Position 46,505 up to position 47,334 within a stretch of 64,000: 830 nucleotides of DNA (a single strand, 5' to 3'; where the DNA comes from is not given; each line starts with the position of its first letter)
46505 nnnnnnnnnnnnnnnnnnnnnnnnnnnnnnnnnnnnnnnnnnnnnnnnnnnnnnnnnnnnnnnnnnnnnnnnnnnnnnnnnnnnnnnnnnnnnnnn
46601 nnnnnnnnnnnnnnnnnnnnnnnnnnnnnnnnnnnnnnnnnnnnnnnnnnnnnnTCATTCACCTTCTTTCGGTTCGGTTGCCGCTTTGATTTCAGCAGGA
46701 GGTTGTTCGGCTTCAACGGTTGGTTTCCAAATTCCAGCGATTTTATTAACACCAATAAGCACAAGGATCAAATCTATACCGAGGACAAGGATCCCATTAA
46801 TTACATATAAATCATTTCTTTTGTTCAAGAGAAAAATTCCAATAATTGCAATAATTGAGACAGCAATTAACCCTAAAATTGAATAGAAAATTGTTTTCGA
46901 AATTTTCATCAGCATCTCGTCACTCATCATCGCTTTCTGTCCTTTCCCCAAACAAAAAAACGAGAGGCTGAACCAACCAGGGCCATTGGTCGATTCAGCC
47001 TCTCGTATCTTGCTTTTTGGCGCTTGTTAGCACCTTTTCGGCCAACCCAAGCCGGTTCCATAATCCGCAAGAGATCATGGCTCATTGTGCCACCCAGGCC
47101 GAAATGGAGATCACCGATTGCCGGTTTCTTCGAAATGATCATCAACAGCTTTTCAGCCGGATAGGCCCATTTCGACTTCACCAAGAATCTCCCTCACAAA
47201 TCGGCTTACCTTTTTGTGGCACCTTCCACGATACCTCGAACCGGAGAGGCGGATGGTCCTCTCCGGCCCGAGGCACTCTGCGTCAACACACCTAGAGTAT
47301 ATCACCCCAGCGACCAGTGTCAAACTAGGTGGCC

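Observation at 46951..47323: Promoter-to-terminator GC-rich unit: candidate about 335-nt structured ncRNA next to the IS element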

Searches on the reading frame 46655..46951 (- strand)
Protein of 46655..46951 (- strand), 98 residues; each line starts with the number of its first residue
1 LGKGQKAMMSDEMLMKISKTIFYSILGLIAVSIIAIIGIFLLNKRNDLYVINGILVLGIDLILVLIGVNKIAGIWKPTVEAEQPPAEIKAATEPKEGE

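Call 5: search_protein_families(library=pfam, proteins=[window:46655-46951:-], max_evalue=0.01)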
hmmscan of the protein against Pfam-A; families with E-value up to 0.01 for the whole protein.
window:46655-46951:- (98 aa): 0 families

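Call 18: find_encoding_contigs(protein=window:46655-46951:-, flank=4000, max_places=8)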
Protein window:46655-46951:- (98 aa): no gene with exactly this product is on record in the collection.

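Call 52: search_protein_families(library=padloc, proteins=[window:46655-46930:-], max_evalue=0.01)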
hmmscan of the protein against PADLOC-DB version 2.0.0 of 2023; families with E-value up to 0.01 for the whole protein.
window:46655-46930:- (91 aa): 0 families

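Call 53: search_protein_families(library=phrogs, proteins=[window:46655-46930:-], max_evalue=0.01)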
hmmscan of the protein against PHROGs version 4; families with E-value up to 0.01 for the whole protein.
window:46655-46930:- (91 aa): 0 families

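Call 56: search_protein_families(library=pfam, proteins=[window:46658-46930:-], max_evalue=10)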
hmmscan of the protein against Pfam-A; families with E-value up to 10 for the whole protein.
window:46658-46930:- (91 aa): 1 family
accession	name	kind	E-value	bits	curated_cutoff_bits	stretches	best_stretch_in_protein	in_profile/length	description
PF13273.12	DUF4064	-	0.62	10.8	32.1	1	4-50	50-93/102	Protein of unknown function (DUF4064)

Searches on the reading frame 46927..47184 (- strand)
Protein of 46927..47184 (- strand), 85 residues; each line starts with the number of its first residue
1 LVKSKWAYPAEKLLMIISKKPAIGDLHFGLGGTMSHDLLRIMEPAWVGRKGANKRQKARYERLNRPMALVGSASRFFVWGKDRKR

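Call 5: search_protein_families(library=pfam, proteins=[window:46927-47184:-], max_evalue=0.01)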
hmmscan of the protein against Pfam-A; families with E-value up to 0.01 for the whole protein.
window:46927-47184:- (85 aa): 0 families

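Call 34: search_protein_representatives(protein=window:46930-47184:-)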
Query: 85 residues. Proteins with E-value up to 0.001 (for the whole library): 1; up to 1e-10: 1; up to 1e-30: 1. The best 1 are listed.
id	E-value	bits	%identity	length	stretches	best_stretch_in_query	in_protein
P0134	2.4e-50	184.2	100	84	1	2-85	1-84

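Call 52: search_protein_families(library=padloc, proteins=[window:46927-47181:-], max_evalue=0.01)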
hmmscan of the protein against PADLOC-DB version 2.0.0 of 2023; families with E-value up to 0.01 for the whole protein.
window:46927-47181:- (84 aa): 0 families

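Call 53: search_protein_families(library=phrogs, proteins=[window:46927-47181:-], max_evalue=0.01)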
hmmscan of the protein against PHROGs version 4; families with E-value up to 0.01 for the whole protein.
window:46927-47181:- (84 aa): 0 families

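Call 56: search_protein_families(library=pfam, proteins=[window:46930-47181:-], max_evalue=10)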
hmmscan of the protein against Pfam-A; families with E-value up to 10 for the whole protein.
window:46930-47181:- (84 aa): 0 families

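Call 59: predict_structure(protein=window:46930-47181:-)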
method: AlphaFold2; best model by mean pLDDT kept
length: 84 residues; sequences in the alignment: 1
mean_pLDDT: 51.5   pTM: 0.27
mean pLDDT of the five models: 51.5, 48.7, 47.5, 41.9, 40.5
residues with pLDDT >= 90: 0; 70-90: 0; 50-70: 49; < 50: 35
segments of 3 or more residues with pLDDT < 50: 19-25, 30-35, 65-72, 81-84
pLDDT, mean of each block of 10 residues (from residue 1): 55 54 48 48 51 59 47 52 46
secondary structure, 60 per line:
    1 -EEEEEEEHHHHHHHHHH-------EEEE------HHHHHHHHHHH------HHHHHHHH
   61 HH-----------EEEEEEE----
elements in order: E2-8 H9-18 E26-29 H36-46 H53-62 E74-80
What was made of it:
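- AlphaFold2 pLDDT is 51 (call 59).
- Tried and rejected: AlphaFold2 single-sequence pLDDT of 51, uninformative (call 59)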

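Call 60: find_homologous_proteins(query=window:46930-47181:-, max_evalue=1)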
Query window:46930-47181:- (84 aa): 1 proteins with E <= 1 among 1 candidates.
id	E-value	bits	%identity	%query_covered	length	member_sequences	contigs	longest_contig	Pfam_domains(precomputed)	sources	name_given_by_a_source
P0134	1.4e-49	183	99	100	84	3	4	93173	-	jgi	-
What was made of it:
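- No protein homologue among about 15 billion proteins (calls 34, 60). No homologue exists (calls 34, 60) and the structure model has low confidence (call 59).
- Tried and rejected: no homologue among 1.84 billion representatives or 5.8 billion clusters (calls 34, 60)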

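Call 61: list_cluster_members(proteins=[P0134])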
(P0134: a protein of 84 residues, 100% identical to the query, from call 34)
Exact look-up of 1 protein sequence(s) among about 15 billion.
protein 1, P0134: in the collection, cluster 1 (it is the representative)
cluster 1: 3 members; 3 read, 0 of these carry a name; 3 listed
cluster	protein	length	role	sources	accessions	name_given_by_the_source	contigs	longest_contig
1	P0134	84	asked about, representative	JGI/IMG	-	-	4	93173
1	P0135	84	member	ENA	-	-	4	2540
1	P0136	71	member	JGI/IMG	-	-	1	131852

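Call 62: find_encoding_contigs(protein=P0134, flank=3000, max_places=10)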
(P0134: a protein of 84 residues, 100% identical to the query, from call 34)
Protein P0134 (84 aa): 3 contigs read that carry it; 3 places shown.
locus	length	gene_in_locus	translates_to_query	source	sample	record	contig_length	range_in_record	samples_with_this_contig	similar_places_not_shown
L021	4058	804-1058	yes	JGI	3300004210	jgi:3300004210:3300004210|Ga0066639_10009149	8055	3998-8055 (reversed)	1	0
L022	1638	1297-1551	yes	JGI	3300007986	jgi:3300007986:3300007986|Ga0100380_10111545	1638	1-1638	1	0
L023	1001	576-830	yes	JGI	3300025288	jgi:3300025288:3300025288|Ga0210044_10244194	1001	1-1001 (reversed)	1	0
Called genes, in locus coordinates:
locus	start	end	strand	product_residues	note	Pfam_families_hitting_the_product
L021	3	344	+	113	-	?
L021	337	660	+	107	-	-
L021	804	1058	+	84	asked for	-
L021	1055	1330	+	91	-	-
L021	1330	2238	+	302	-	PF01145:Band_7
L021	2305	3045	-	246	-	-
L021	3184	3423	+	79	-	-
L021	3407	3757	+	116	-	-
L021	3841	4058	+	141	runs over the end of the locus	PF01981:PTH2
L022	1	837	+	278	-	?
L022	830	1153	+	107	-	-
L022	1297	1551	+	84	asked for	-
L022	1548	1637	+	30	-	?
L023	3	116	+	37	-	?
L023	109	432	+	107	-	-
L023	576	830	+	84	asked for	-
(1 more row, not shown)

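Call 64: find_encoding_contigs(protein=P0135, flank=3000, max_places=6)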
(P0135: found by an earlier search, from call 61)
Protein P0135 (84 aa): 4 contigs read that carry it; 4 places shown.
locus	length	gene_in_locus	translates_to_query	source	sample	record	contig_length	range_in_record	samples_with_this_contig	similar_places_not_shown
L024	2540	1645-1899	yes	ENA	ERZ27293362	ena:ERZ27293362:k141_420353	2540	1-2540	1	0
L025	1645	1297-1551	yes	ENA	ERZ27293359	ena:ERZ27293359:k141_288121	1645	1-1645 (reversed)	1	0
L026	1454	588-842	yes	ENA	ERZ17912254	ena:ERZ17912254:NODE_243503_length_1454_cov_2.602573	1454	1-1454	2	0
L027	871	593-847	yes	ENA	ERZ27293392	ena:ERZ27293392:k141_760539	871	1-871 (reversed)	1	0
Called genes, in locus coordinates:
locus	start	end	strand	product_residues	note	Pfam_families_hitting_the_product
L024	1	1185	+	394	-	?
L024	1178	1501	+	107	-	-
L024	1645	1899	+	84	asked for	-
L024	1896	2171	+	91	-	-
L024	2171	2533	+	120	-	PF01145:Band_7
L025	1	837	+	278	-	?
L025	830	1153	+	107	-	-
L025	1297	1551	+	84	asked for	-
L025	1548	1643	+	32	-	?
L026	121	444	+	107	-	-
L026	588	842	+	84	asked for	-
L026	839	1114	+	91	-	-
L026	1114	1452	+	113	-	?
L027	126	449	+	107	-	-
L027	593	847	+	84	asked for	-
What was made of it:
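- Two pipelines call it as a gene in seven contigs (calls 62, 64).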
